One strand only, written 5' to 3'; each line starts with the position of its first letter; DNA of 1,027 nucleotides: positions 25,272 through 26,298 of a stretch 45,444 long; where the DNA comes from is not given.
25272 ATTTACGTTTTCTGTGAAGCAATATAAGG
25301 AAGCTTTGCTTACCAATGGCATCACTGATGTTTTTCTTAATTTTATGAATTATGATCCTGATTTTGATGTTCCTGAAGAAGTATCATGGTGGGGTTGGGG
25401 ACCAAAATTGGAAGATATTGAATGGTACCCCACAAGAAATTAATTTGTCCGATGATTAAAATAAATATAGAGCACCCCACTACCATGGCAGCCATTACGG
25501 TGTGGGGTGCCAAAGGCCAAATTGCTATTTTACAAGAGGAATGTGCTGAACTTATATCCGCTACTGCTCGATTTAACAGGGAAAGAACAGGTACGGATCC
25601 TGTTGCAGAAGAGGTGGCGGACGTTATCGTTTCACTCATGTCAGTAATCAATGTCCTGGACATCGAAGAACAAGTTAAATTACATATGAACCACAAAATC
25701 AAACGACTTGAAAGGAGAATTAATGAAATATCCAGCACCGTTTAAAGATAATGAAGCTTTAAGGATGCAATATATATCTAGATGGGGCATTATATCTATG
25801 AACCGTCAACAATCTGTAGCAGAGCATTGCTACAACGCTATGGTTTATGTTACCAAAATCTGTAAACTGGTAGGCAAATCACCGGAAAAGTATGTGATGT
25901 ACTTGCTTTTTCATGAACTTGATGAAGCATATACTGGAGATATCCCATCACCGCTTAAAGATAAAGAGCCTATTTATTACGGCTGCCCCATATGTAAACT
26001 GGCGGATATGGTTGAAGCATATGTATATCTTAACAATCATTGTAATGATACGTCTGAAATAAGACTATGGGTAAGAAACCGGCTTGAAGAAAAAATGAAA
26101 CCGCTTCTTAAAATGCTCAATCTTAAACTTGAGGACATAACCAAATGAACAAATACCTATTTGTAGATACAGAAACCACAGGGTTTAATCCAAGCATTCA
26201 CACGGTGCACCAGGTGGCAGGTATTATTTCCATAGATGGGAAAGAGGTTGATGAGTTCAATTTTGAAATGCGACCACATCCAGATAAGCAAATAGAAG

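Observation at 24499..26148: A contiguous PurA-like / MazG-like / HD-hydrolase triad suggests a 2-aminoadenine (Z) genome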

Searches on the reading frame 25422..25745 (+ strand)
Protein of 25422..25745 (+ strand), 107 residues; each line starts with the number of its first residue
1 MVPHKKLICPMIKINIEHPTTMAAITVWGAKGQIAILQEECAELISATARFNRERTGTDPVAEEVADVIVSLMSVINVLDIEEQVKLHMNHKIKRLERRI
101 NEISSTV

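Call 3: search_protein_families(library=pfam, proteins=[window:25422-25745:+], max_evalue=0.01)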
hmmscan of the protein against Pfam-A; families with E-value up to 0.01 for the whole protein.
window:25422-25745:+ (107 aa): 1 family
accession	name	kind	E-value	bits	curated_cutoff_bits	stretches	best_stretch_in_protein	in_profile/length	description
PF03819.22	MazG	-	0.00044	20.9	22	1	34-90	7-64/74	MazG nucleotide pyrophosphohydrolase domain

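Call 4: search_protein_families(library=phrogs, proteins=[window:25422-25745:+], max_evalue=0.001)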
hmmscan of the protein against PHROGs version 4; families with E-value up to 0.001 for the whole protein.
window:25422-25745:+ (107 aa): 4 families
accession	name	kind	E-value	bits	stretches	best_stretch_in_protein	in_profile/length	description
phrog_2245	-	other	6e-19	69.7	1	18-104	122-209/218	nucleoside triphosphate pyrophosphohydrolase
phrog_5164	-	unknown function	5.3e-06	27.5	1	23-102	6-81/91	-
phrog_1247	-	other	3e-05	24.2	1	37-92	156-208/444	MazG-like pyrophosphatase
phrog_4856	-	other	0.00018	22.2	1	32-104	89-173/195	nucleoside triphosphate pyrophosphohydrolase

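Call 6: search_solved_structures(query=window:25422-25745:+, max_evalue=1, show_alignments=3)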
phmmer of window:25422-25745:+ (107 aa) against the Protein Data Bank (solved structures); distinct sequences matched with E-value up to 1: 0.

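Call 24: search_protein_families(library=ncbifam, proteins=[window:25422-25745:+], max_evalue=0.01)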
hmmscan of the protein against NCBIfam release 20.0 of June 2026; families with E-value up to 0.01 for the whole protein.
window:25422-25745:+ (107 aa): 0 families

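Call 51: search_protein_families(library=pfam, proteins=[window:25422-25745:+], max_evalue=1)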
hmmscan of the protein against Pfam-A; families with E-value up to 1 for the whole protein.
window:25422-25745:+ (107 aa): 4 families
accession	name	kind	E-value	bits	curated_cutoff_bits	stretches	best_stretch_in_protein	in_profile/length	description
PF03819.22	MazG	-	0.00044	20.9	22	1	34-90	7-64/74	MazG nucleotide pyrophosphohydrolase domain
PF05400.18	FliT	-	0.016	16.5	29.5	1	35-104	14-76/85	Flagellar protein FliT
PF23248.1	KH_PARP14_2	-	0.15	12.3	27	0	77-99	47-69/72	PARP14, second type I KH domain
PF11208.13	DUF2992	-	0.19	12.4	23.8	1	53-102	26-76/132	Protein of unknown function (DUF2992)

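Call 52: find_homologous_proteins(query=window:25422-25745:+, max_evalue=0.001)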
Query window:25422-25745:+ (107 aa): 7 proteins with E <= 0.001 among 10 candidates.
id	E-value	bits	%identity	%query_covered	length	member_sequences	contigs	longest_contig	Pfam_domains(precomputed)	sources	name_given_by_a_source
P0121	1.4e-61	223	100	100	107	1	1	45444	-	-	-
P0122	1.3e-28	117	67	83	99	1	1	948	-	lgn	-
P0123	6.6e-26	109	63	84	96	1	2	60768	PF03819.23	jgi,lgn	-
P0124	6.4e-18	83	54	83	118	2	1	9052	-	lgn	-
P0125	1.6e-16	78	50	86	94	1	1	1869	-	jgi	jgi:NTP pyrophosphatase (non-canonical NTP hydrolase)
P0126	2.8e-16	78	49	86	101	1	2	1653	PF03819.23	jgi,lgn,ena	-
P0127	1.7e-7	50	48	72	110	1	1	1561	-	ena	-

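Call 54: find_encoding_contigs(protein=P0123, flank=7000, max_places=2)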
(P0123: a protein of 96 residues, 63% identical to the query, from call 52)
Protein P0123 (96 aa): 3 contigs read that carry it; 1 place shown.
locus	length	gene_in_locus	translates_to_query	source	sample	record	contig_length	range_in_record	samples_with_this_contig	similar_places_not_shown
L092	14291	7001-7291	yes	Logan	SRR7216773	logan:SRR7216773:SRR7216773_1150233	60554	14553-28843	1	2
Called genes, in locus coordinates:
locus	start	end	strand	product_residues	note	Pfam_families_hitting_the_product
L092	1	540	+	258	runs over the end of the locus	PF23977:Pam3_Gp34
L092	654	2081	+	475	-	PF00580:UvrD-helicase, PF01443:Viral_helicase1 (faint), PF13245:AAA_19, PF13604:AAA_30 (faint), PF13361:UvrD_C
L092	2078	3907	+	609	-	PF01612:DNA_pol_A_exo1 (weak), PF00476:DNA_pol_A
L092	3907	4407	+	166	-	-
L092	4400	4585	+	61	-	-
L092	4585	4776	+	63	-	-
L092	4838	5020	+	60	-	-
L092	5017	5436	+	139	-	PF11195:Tad2-like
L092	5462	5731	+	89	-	-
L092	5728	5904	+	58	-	PF00096:zf-C2H2 (weak), PF13894:zf-C2H2_4 (weak)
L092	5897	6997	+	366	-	PF00709:Adenylsucc_synt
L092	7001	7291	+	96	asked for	PF03819:MazG (weak)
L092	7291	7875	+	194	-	PF12917:YfbR-like, PF13023:HD_3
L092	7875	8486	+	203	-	PF00929:RNase_T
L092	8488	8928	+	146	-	-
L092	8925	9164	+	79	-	-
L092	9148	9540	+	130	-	PF08291:Peptidase_M15_3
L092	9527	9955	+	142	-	-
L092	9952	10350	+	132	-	PF00436:SSB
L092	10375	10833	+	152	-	-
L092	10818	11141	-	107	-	-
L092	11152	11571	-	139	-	-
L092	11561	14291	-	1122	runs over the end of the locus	-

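Call 56: search_solved_structures(query=A4, max_evalue=10, show_alignments=2)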
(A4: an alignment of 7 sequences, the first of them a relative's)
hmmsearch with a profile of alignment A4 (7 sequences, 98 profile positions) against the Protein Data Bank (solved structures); distinct sequences matched with E-value up to 10: 12.
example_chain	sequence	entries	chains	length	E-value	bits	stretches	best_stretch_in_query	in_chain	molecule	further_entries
2gta_A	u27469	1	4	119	0.00062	23.1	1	22-95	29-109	Hypothetical protein ypjD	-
5ie9_A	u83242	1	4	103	0.0033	20.8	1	22-77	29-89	Nucleotide pyrophosphohydrolase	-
1yvw_A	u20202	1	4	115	0.023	18.1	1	20-89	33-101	Phosphoribosyl-ATP pyrophosphatase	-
2q73_A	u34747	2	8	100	0.1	16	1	26-80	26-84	Hypothetical protein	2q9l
1vmg_A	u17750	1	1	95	0.11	16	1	24-79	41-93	Hypothetical protein SSO3215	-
2q5z_A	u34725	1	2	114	0.17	15.3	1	26-80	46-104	Hypothetical protein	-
7ody_A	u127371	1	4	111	0.45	14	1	53-84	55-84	MazG-like pyrophosphohydrolase (MazZ)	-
4qgp_A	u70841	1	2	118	0.46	13.9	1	47-81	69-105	pyrophosphatase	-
8pfb_G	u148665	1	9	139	0.66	13.4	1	2-41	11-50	Type IV pilin PilE1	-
3o1k_A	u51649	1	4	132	1.1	12.8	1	38-63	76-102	Dihydroneopterin aldolase FolB, putative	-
7mwr_B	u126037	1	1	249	3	11.3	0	12-90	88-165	LHD101B4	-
5cwb_A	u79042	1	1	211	5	10.6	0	13-63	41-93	Designed helical repeat protein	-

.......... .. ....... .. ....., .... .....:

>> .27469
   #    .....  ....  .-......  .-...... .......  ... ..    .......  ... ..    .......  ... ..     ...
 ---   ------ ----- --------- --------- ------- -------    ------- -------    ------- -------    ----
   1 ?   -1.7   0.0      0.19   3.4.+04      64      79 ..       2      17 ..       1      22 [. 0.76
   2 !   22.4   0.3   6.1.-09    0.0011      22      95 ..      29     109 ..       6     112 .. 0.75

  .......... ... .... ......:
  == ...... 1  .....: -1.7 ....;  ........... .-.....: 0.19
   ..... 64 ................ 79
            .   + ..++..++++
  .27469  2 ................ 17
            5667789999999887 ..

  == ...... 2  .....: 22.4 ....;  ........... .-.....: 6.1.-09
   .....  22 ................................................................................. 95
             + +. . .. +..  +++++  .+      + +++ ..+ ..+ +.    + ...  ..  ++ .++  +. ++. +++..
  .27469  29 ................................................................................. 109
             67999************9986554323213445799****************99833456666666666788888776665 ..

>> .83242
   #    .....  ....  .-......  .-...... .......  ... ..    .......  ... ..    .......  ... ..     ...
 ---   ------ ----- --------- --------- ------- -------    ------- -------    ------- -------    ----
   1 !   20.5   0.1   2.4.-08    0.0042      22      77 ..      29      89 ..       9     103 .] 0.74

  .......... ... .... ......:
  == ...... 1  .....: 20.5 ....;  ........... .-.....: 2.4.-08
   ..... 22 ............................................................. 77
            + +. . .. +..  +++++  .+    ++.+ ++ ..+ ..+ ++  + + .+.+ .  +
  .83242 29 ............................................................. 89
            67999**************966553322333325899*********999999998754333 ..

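Call 65: predict_structure(alignment_id=A4)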
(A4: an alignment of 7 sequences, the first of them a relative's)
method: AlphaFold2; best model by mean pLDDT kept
length: 107 residues; sequences in the alignment: 7
mean_pLDDT: 88.9   pTM: 0.75
mean pLDDT of the five models: 88.9, 88.7, 87.5, 86.4, 85.3
residues with pLDDT >= 90: 87; 70-90: 8; 50-70: 3; < 50: 9
segments of 3 or more residues with pLDDT < 50: 1-9
pLDDT, mean of each block of 10 residues (from residue 1): 42 85 96 98 98 96 97 95 92 93 85
secondary structure, 60 per line:
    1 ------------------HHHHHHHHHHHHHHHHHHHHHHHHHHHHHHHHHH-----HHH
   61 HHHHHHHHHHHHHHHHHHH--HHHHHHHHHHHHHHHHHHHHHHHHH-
elements in order: H19-52 H58-79 H82-106

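Call 68: fold_search(model_id=the predicted structure, library=pdb)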
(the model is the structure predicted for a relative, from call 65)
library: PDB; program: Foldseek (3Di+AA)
matches with E <= 10: 239; with E <= 0.001: 0
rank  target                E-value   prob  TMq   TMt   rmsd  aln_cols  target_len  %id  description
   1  2yf3_C                2.4e-01  0.89  0.40  0.30  12.4        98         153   18  Crystal structure of DR2231, the MazG-like protein from Deinococcus radiodurans, complex with manganese (released 2011-07-06)
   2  5ie9_C                2.4e-01  0.87  0.38  0.42   4.7        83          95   24  Crystal structure of the Bacillus-conserved MazG protein, a nucleotide pyrophosphohydrolase (released 2016-03-30)
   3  2yfd_C                2.6e-01  0.91  0.35  0.28   5.9        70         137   20  STRUCTURAL AND FUNCTIONAL INSIGHTS OF DR2231 PROTEIN, THE MAZG-LIKE NUCLEOSIDE TRIPHOSPHATE PYROPHOSPHOHYDROLASE FROM  (released 2011-07-06)
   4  3cra_A                2.7e-01  0.85  0.42  0.22   7.6       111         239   16  Crystal Structure of Escherichia coli MazG, the Regulator of Nutritional Stress Response (released 2008-04-22)
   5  5hva_C                2.9e-01  0.89  0.33  0.28   5.5        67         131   19  Crystal structure of DR2231 in complex with dUMPNPP and magnesium. (released 2016-10-26)
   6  2yeu_C                2.9e-01  0.87  0.40  0.30  12.3        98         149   18  Structural and functional insights of DR2231 protein, the MazG-like nucleoside triphosphate pyrophosphohydrolase from  (released 2011-07-06)
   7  4qgp_B                3.1e-01  0.97  0.50  0.50   4.4        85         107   22  Crystal structure of a pyrophosphatase (AF1178) from Archaeoglobus fulgidus DSM 4304 at 1.80 A resolution (released 2014-07-02)
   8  5hyl_D                3.1e-01  0.89  0.33  0.26   5.6        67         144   18  Crystal structure of DR2231_E47A mutant in complex with dUMPNPP and magnesium (released 2016-10-26)
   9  5ie9_A                3.2e-01  0.94  0.43  0.48   4.7        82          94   23  Crystal structure of the Bacillus-conserved MazG protein, a nucleotide pyrophosphohydrolase (released 2016-03-30)
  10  2yfc_C                3.2e-01  0.87  0.33  0.27   5.7        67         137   19  STRUCTURAL AND FUNCTIONAL INSIGHTS OF DR2231 PROTEIN, THE MAZG-LIKE NUCLEOSIDE TRIPHOSPHATE PYROPHOSPHOHYDROLASE FROM  (released 2011-07-06)
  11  2yfd_A                3.2e-01  0.87  0.33  0.26   5.7        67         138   19  STRUCTURAL AND FUNCTIONAL INSIGHTS OF DR2231 PROTEIN, THE MAZG-LIKE NUCLEOSIDE TRIPHOSPHATE PYROPHOSPHOHYDROLASE FROM  (released 2011-07-06)
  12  5hva_A                3.2e-01  0.87  0.33  0.26   5.7        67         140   19  Crystal structure of DR2231 in complex with dUMPNPP and magnesium. (released 2016-10-26)
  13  2yeu_F                3.2e-01  0.84  0.41  0.32  11.8       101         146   19  Structural and functional insights of DR2231 protein, the MazG-like nucleoside triphosphate pyrophosphohydrolase from  (released 2011-07-06)
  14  7bgn_C                3.4e-01  0.92  0.45  0.26   3.9        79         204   19  Crystal structure of MtHISN2-AMP complex, a bifunctional enzyme from the histidine biosynthetic pathway (released 2021-05-19)
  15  2yfd_D                3.4e-01  0.87  0.35  0.29   5.8        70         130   20  STRUCTURAL AND FUNCTIONAL INSIGHTS OF DR2231 PROTEIN, THE MAZG-LIKE NUCLEOSIDE TRIPHOSPHATE PYROPHOSPHOHYDROLASE FROM  (released 2011-07-06)
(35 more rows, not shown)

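Call 72: search_protein_families(library=ncbifam, proteins=[L092:2078-3907:+], max_evalue=1e-30)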
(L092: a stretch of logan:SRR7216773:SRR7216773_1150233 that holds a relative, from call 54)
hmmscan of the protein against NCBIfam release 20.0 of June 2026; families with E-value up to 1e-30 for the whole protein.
L092:2078-3907:+ (609 aa): 4 families
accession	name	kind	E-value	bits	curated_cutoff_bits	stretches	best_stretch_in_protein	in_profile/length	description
NF038380.1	phage_DpoZ_1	exception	4.5e-211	702.4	500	1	10-609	3-606/607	aminoadenine-incorporating DNA polymerase DpoZ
NF004397.1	PRK05755.1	equivalog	5.5e-65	220.4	720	1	9-609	316-889/889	DNA polymerase I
TIGR00593.1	pola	equivalog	6.7e-50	170.4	600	1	61-609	377-890/890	DNA polymerase I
NF011539.0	PRK14975.1-3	equivalog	3.4e-45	154.5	640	1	9-607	66-627/628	bifunctional 3'-5' exonuclease/DNA polymerase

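Call 90: search_protein_families(library=padloc, proteins=[window:25422-25745:+], max_evalue=0.001)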
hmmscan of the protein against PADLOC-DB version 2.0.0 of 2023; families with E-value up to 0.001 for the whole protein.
window:25422-25745:+ (107 aa): 0 families

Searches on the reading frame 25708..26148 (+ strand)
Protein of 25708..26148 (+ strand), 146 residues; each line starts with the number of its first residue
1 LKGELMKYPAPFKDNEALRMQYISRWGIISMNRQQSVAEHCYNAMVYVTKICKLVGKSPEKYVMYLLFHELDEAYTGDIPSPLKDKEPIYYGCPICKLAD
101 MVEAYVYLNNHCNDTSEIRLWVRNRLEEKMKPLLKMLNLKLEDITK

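Call 3: search_protein_families(library=pfam, proteins=[window:25708-26148:+], max_evalue=0.01)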
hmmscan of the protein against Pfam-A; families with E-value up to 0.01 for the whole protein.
window:25708-26148:+ (146 aa): 3 families
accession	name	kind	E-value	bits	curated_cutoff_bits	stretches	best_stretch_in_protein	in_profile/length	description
PF12917.13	YfbR-like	-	1.1e-11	45.2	25.9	1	19-88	8-83/182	5'-deoxynucleotidase YfbR-like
PF13023.12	HD_3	-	2.1e-08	34.7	22.5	1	21-84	5-72/165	HD domain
PF01966.28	HD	-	0.0012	19.6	22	1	37-130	1-90/116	HD domain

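Call 4: search_protein_families(library=phrogs, proteins=[window:25708-26148:+], max_evalue=0.001)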
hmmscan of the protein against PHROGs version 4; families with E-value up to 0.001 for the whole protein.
window:25708-26148:+ (146 aa): 5 families
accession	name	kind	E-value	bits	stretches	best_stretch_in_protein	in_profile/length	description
phrog_7076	-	DNA, RNA and nucleotide metabolism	6.3e-20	72.7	1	14-86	6-87/188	dATP triphosphohydrolase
phrog_6047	-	unknown function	1.3e-08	36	1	22-89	17-81/186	-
phrog_318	-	other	1.4e-07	32.5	1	36-90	142-186/296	deoxyribonucleoside 5' monophosphate phosphatase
phrog_8467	-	other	0.00032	21.4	1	31-90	62-111/195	deoxyribonucleoside 5' monophosphate phosphatase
phrog_20276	-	unknown function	0.00051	21.4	0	33-90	43-90/103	-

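Call 7: search_solved_structures(query=window:25708-26148:+, max_evalue=1, show_alignments=3)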
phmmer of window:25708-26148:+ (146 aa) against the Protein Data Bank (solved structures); distinct sequences matched with E-value up to 1: 11.
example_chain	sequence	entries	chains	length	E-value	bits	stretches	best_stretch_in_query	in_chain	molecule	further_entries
6zpa_A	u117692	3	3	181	1.9e-06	31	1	15-87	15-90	DatZ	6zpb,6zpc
2paq_A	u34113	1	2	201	0.00033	23.7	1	18-84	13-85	5'-deoxynucleotidase YfbR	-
2par_A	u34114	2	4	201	0.0023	20.9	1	18-84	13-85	5'-deoxynucleotidase YfbR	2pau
3jqh_A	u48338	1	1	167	0.005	19.9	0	48-91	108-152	C-type lectin domain family 4 member M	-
5tk6_A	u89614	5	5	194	0.035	17.1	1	20-86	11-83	OxsA protein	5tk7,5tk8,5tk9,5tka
1yoy_A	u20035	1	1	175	0.06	16.4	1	18-79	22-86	hypothetical protein AF1432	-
6l6m_A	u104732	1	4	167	0.074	16.1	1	5-47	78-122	Heat shock protein hsp20 family putative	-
1ynb_A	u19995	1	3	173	0.11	15.5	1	18-79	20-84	hypothetical protein AF1432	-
2gz4_A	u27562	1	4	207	0.17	14.9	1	22-85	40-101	Hypothetical protein Atu1052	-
4l1j_A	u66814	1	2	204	0.71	12.9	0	25-80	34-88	HD domain-containing protein 2 | HD domain-containing protein 2 (Phosphorylate)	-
4dmb_A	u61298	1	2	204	0.71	12.9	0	25-80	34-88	HD domain-containing protein 2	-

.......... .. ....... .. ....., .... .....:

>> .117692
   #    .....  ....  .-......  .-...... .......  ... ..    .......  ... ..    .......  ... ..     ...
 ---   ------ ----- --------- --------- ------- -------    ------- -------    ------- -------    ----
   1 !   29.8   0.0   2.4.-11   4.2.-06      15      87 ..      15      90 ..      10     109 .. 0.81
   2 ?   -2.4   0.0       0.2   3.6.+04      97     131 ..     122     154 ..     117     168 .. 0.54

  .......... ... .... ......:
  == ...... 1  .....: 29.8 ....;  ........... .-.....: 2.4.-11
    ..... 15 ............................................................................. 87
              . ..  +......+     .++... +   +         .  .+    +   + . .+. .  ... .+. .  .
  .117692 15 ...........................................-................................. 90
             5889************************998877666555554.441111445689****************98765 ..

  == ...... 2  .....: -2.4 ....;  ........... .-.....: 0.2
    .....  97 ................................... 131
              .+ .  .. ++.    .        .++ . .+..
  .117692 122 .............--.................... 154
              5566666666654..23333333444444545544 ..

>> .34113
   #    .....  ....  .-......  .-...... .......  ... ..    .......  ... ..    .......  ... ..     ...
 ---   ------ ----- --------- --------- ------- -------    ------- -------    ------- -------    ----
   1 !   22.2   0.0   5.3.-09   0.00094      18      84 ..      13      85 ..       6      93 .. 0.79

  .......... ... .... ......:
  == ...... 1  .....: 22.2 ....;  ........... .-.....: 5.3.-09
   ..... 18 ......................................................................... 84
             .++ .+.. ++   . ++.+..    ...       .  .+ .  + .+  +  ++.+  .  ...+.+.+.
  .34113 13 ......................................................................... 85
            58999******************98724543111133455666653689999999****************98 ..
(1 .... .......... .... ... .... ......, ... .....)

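Call 24: search_protein_families(library=ncbifam, proteins=[window:25708-26148:+], max_evalue=0.01)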
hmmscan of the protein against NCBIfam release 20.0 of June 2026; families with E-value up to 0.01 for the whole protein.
window:25708-26148:+ (146 aa): 1 family
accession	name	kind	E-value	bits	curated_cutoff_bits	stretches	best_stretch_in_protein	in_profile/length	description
NF003009.0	PRK03826.1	equivalog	1.6e-07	31.2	122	1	19-85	12-84/197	5'-deoxynucleotidase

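Call 90: search_protein_families(library=padloc, proteins=[window:25708-26148:+], max_evalue=0.001)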
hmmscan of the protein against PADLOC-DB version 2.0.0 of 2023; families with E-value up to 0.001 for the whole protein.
window:25708-26148:+ (146 aa): 0 families
